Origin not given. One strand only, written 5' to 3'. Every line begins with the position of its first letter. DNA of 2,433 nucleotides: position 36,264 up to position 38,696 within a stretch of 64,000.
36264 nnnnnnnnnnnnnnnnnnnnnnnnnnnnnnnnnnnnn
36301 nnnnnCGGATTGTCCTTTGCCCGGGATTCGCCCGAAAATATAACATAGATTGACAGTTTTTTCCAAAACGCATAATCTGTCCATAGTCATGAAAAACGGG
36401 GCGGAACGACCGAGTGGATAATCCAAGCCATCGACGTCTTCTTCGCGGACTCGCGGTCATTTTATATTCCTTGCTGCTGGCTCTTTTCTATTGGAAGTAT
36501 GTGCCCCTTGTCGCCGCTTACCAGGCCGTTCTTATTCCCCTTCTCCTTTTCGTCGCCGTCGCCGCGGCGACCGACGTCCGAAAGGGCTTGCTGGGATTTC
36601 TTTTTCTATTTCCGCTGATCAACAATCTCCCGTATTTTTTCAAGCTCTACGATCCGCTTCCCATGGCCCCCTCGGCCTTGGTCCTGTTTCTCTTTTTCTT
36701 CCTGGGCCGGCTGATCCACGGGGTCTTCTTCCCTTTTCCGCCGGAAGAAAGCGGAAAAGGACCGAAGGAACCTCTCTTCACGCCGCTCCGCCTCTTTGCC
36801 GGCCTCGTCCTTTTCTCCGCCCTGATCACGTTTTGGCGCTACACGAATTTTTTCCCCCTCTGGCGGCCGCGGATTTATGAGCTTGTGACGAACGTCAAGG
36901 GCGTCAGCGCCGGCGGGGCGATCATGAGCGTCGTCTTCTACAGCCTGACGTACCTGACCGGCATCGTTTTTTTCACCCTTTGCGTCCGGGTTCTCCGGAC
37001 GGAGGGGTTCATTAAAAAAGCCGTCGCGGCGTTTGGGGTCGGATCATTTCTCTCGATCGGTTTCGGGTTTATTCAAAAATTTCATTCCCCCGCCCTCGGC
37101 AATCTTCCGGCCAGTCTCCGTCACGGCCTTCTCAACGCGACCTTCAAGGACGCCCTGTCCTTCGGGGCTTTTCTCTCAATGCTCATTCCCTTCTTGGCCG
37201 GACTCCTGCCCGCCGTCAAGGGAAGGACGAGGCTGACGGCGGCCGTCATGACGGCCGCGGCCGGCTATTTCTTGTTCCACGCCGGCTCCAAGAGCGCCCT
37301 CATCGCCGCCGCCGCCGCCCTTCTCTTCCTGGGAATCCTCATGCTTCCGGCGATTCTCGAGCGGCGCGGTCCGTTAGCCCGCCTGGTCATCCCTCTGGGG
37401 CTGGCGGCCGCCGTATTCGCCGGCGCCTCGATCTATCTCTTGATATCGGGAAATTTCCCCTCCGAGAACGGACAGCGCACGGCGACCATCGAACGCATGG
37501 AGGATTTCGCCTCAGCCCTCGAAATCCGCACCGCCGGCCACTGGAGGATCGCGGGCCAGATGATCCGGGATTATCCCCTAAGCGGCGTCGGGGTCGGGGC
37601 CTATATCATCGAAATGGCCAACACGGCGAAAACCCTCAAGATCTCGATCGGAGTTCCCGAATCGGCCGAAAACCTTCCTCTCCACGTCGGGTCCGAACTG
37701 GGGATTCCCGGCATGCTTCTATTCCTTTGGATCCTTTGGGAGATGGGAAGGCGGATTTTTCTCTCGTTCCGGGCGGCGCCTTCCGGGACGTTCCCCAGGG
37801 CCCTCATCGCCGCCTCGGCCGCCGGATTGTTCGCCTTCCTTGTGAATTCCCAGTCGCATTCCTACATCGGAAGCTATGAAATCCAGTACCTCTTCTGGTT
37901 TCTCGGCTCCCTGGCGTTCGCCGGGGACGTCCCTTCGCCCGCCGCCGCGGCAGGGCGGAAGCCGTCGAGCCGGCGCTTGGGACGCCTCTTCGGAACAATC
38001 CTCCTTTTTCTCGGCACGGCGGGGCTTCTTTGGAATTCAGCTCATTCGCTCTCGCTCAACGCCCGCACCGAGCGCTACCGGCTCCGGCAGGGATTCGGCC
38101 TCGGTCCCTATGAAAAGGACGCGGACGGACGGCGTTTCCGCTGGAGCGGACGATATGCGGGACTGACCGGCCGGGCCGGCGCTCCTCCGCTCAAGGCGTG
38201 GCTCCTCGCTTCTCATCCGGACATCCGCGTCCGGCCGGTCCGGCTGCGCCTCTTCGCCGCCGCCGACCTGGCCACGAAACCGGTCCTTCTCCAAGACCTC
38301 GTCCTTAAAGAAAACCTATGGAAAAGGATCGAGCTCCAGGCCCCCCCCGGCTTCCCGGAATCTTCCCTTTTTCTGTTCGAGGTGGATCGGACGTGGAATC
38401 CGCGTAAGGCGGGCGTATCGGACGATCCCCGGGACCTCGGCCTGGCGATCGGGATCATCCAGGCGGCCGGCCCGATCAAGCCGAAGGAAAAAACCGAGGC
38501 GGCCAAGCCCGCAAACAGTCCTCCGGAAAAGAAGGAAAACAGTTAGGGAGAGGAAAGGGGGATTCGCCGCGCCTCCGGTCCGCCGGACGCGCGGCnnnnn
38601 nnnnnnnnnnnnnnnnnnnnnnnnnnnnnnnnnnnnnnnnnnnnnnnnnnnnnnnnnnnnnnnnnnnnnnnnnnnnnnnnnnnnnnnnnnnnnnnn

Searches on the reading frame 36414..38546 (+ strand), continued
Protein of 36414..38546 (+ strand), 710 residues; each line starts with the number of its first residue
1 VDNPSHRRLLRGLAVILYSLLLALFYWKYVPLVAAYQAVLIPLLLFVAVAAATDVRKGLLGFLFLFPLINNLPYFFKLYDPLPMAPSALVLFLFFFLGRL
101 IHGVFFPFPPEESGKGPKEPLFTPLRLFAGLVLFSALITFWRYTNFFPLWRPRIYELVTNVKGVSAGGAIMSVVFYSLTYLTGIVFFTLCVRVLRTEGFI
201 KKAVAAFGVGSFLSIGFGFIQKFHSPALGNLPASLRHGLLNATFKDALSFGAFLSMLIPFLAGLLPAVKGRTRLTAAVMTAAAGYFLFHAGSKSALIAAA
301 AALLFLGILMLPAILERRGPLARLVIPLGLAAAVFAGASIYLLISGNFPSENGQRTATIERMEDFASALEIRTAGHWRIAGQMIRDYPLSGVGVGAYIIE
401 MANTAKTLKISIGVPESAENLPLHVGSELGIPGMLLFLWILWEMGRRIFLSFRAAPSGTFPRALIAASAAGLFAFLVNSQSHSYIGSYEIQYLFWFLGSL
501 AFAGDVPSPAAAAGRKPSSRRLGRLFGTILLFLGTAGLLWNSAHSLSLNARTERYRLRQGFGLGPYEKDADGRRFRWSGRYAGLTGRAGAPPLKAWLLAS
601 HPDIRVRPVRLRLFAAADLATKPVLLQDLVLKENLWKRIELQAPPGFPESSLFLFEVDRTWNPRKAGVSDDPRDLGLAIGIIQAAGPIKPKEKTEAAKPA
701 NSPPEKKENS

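Call 55: find_encoding_contigs(protein=P0120, flank=10000, max_places=1)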
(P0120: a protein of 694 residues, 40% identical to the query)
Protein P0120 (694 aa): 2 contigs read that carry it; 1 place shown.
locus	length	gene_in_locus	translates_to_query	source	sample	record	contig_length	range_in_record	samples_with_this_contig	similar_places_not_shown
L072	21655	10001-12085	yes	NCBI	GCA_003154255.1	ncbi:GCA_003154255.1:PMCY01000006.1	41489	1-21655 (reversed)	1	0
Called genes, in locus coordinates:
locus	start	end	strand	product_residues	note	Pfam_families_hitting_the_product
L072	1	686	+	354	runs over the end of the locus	PF01073:3Beta_HSD, PF01370:Epimerase, PF02719:Polysacc_synt_2, PF04321:RmlD_sub_bind (weak), PF07993:NAD_binding_4, PF16363:GDP_Man_Dehyd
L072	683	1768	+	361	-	-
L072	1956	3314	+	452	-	PF00535:Glycos_transf_2, PF13641:Glyco_tranf_2_3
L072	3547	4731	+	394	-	PF00534:Glycos_transf_1, PF13692:Glyco_trans_1_4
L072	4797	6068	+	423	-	PF04932:Wzy_C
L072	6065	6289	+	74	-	-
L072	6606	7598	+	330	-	PF00535:Glycos_transf_2, PF13641:Glyco_tranf_2_3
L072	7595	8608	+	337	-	PF03706:LPG_synthase_TM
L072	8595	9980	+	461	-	PF02397:Bac_transf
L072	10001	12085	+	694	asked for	PF04932:Wzy_C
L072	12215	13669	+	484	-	PF01943:Polysacc_synt, PF13440:Polysacc_synt_3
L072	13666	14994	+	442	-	PF12838:Fer4_7, PF04422:FrhB_FdhB_N, PF04432:FrhB_FdhB_C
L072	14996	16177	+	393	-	-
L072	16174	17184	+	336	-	PF00535:Glycos_transf_2, PF10111:Glyco_tranf_2_2, PF13641:Glyco_tranf_2_3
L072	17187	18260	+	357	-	PF13439:Glyco_transf_4, PF13477:Glyco_trans_4_2 (faint), PF13579:Glyco_trans_4_4, PF00534:Glycos_transf_1, PF13692:Glyco_trans_1_4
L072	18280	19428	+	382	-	PF13439:Glyco_transf_4, PF13579:Glyco_trans_4_4, PF00534:Glycos_transf_1, PF13692:Glyco_trans_1_4, PF13524:Glyco_trans_1_2 (weak)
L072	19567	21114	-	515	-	PF00288:GHMP_kinases_N, PF08544:GHMP_kinases_C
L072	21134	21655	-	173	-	?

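Call 56: find_encoding_contigs(protein=P0146, flank=10000, max_places=1)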
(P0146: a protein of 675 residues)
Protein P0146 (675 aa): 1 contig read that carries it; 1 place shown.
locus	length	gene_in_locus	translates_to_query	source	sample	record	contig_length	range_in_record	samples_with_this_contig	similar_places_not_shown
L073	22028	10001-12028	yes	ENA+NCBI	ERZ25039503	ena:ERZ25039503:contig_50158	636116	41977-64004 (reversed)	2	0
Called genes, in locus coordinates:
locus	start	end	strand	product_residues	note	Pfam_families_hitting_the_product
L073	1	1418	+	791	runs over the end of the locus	-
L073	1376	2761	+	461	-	PF03349:Toluene_X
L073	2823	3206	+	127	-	-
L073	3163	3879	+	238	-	-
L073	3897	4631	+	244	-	-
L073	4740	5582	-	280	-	PF01208:URO-D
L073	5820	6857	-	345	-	PF00535:Glycos_transf_2, PF10111:Glyco_tranf_2_2 (faint), PF13506:Glyco_transf_21 (weak), PF13641:Glyco_tranf_2_3, PF13632:Glyco_trans_2_3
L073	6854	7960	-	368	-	PF04055:Radical_SAM, PF13186:SPASM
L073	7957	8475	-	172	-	PF04101:Glyco_tran_28_C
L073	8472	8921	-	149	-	PF08660:Alg14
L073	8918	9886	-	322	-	PF13469:Sulfotransfer_3 (weak), PF00685:Sulfotransfer_1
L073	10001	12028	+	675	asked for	PF04932:Wzy_C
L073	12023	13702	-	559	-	PF01554:MatE (faint), PF01943:Polysacc_synt, PF13440:Polysacc_synt_3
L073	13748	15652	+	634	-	PF13517:FG-GAP_3, PF07593:UnbV_ASPIC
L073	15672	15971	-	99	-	PF07238:PilZ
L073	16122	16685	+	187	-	PF00196:GerE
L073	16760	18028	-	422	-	-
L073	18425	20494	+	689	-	PF16889:Hepar_II_III_N, PF07940:Hepar_II_III_C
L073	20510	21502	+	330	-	PF03706:LPG_synthase_TM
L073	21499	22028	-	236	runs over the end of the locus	PF01066:CDP-OH_P_transf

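Call 57: find_encoding_contigs(protein=P0200, flank=10000, max_places=1)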
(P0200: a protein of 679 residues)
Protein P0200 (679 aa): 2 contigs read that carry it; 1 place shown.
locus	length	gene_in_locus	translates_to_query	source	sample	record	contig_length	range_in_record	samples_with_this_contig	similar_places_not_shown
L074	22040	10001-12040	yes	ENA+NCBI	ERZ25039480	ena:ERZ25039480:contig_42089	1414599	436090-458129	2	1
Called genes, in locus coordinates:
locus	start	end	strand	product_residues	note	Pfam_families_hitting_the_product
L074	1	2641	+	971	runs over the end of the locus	PF00246:Peptidase_M14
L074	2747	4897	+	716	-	PF09371:Tex_N, PF22706:Tex_central_region, PF14639:YqgF (weak), PF16921:Tex_YqgF, PF12836:HHH_3, PF17674:HHH_9, PF00575:S1, PF23459:S1_RRP5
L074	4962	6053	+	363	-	PF12804:NTP_transf_3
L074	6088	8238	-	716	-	PF11897:DUF3417, PF00343:Phosphorylase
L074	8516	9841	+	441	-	PF01408:GFO_IDH_MocA, PF19051:GFO_IDH_MocA_C2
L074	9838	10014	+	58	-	-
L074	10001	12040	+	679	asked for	PF04932:Wzy_C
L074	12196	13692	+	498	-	PF01943:Polysacc_synt, PF13440:Polysacc_synt_3, PF01554:MatE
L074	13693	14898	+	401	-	PF04055:Radical_SAM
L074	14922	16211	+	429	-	-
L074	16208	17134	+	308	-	PF13489:Methyltransf_23, PF13847:Methyltransf_31, PF08241:Methyltransf_11, PF08242:Methyltransf_12 (weak), PF13649:Methyltransf_25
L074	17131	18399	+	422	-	PF04230:PS_pyruv_trans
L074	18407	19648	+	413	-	PF13439:Glyco_transf_4, PF13579:Glyco_trans_4_4, PF00534:Glycos_transf_1, PF13692:Glyco_trans_1_4, PF13524:Glyco_trans_1_2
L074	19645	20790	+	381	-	PF20706:GT4-conflict (faint), PF13439:Glyco_transf_4, PF13579:Glyco_trans_4_4, PF00534:Glycos_transf_1, PF13692:Glyco_trans_1_4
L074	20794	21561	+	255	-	PF02353:CMAS (weak), PF08003:Methyltransf_9 (weak), PF13489:Methyltransf_23, PF13649:Methyltransf_25, PF13847:Methyltransf_31, PF08241:Methyltransf_11, PF08242:Methyltransf_12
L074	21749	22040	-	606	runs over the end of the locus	PF00483:NTP_transferase, PF12804:NTP_transf_3, PF00155:Aminotran_1_2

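Call 76: find_encoding_contigs(protein=P0002, flank=10000, max_places=1)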
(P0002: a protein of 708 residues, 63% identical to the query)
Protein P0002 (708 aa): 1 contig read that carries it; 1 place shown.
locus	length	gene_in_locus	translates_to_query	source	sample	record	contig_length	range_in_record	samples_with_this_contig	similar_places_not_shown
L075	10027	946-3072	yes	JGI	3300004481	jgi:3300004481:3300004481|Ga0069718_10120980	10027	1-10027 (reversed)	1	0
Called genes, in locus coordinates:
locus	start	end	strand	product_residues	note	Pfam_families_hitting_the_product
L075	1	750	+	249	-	?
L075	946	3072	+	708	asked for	PF04932:Wzy_C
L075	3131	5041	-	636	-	PF13727:CoA_binding_3, PF04321:RmlD_sub_bind, PF01073:3Beta_HSD, PF01370:Epimerase, PF02719:Polysacc_synt_2, PF16363:GDP_Man_Dehyd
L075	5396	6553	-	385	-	PF00155:Aminotran_1_2, PF01053:Cys_Met_Meta_PP (weak), PF01041:DegT_DnrJ_EryC1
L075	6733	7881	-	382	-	PF00155:Aminotran_1_2 (weak), PF01041:DegT_DnrJ_EryC1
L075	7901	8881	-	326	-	PF02779:Transket_pyr, PF02780:Transketolase_C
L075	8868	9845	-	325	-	PF00676:E1_dh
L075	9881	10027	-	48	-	?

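Call 77: find_encoding_contigs(protein=P0007, flank=10000, max_places=1)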
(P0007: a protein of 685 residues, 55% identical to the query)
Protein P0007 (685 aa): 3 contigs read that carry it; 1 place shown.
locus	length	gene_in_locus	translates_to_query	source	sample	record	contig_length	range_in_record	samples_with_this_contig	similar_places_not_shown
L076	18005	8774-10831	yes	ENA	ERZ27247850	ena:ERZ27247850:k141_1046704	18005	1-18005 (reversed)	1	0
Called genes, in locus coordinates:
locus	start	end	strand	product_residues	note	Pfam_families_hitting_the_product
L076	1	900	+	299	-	?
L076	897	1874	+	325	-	PF00294:PfkB, PF08543:Phos_pyr_kin (weak)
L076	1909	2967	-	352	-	PF01073:3Beta_HSD, PF01370:Epimerase, PF02719:Polysacc_synt_2 (weak), PF04321:RmlD_sub_bind, PF16363:GDP_Man_Dehyd, PF07993:NAD_binding_4 (weak)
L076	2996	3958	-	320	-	PF01370:Epimerase, PF02719:Polysacc_synt_2 (weak), PF04321:RmlD_sub_bind (faint), PF16363:GDP_Man_Dehyd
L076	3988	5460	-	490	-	PF13522:GATase_6, PF13537:GATase_7, PF00156:Pribosyltran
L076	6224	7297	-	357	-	PF04321:RmlD_sub_bind, PF01073:3Beta_HSD, PF01370:Epimerase, PF02719:Polysacc_synt_2, PF07993:NAD_binding_4, PF16363:GDP_Man_Dehyd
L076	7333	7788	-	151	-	PF00908:dTDP_sugar_isom, PF14667:Polysacc_synt_C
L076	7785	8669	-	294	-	PF00483:NTP_transferase, PF12804:NTP_transf_3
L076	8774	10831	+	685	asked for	PF04932:Wzy_C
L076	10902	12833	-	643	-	PF13727:CoA_binding_3, PF01073:3Beta_HSD (weak), PF01370:Epimerase, PF02719:Polysacc_synt_2, PF04321:RmlD_sub_bind, PF16363:GDP_Man_Dehyd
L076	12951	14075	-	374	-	PF00155:Aminotran_1_2, PF01041:DegT_DnrJ_EryC1, PF01053:Cys_Met_Meta_PP (faint), PF01212:Beta_elim_lyase (weak), PF05889:SepSecS (weak)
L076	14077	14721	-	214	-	PF17836:PglD_N, PF22674:C2185-like_N, PF25084:LbH_EIF2B (faint), PF25087:GMPPB_C (faint), PF00132:Hexapep (weak)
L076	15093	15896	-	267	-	PF00378:ECH_1, PF16113:ECH_2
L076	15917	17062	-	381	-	PF02771:Acyl-CoA_dh_N, PF02770:Acyl-CoA_dh_M, PF00441:Acyl-CoA_dh_1, PF08028:Acyl-CoA_dh_2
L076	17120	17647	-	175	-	PF00132:Hexapep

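Call 78: find_encoding_contigs(protein=P0022, flank=10000, max_places=1)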
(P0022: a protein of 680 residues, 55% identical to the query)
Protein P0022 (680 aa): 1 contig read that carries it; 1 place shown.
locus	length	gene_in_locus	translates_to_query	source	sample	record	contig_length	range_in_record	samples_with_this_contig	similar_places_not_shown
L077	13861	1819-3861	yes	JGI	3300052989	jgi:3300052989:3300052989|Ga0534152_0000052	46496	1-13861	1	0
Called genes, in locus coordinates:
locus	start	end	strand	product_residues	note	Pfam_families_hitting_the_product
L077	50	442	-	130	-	PF03899:ATP-synt_I (weak)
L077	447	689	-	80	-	PF09527:ATPase_gene1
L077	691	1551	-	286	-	PF01370:Epimerase, PF04321:RmlD_sub_bind, PF02719:Polysacc_synt_2, PF16363:GDP_Man_Dehyd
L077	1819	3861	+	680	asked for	PF04932:Wzy_C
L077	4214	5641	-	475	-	PF00535:Glycos_transf_2, PF13641:Glyco_tranf_2_3 (faint), PF00535:Glycos_transf_2 (weak)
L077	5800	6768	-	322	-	PF00112:Peptidase_C1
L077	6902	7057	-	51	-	-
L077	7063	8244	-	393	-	PF13579:Glyco_trans_4_4 (weak), PF00534:Glycos_transf_1, PF13692:Glyco_trans_1_4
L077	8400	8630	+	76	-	-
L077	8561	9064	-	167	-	-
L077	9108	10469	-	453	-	PF02310:B12-binding, PF04055:Radical_SAM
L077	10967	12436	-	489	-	PF13727:CoA_binding_3 (weak), PF02397:Bac_transf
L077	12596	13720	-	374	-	PF02350:Epimerase_2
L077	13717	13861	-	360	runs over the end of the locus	PF01073:3Beta_HSD, PF01370:Epimerase, PF02719:Polysacc_synt_2, PF04321:RmlD_sub_bind, PF07993:NAD_binding_4 (weak), PF16363:GDP_Man_Dehyd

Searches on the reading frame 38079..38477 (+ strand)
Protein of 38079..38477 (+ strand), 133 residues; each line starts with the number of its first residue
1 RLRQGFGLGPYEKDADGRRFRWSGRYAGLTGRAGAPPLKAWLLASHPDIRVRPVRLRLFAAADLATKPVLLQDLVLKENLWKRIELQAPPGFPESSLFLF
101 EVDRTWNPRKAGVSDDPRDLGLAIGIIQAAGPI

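Call 60: find_homologous_proteins(query=A2, max_evalue=0.001)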
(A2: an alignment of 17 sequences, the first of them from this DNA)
Query A2 (17 sequences) (133 aa, profile of the alignment): 27 proteins with E <= 0.001 among 5032 candidates.
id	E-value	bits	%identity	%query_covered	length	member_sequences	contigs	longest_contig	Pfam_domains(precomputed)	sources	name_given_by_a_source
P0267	5.0e-56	206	39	95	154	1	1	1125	-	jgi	jgi:hypothetical protein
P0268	7.8e-56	206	39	95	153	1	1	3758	-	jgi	jgi:hypothetical protein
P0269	5.4e-54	200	38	96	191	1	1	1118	-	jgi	jgi:hypothetical protein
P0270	1.7e-51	191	44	95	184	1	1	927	-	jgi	jgi:hypothetical protein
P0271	2.8e-51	191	43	95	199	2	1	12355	-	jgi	-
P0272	4.2e-50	187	41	95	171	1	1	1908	-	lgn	-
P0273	6.6e-50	186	35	96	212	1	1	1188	-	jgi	jgi:hypothetical protein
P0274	7.7e-50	186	38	95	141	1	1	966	-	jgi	jgi:hypothetical protein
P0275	1.5e-49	185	43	98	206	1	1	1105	-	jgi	-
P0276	1.7e-48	182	35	93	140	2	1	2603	-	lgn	-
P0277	1.3e-47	179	37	95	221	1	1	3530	-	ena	-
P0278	1.9e-46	175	39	95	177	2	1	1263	-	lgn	-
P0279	2.9e-46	175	33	97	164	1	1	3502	-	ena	-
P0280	1.2e-43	166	37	96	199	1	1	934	-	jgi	-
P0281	6.9e-40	154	39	95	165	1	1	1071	-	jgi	jgi:hypothetical protein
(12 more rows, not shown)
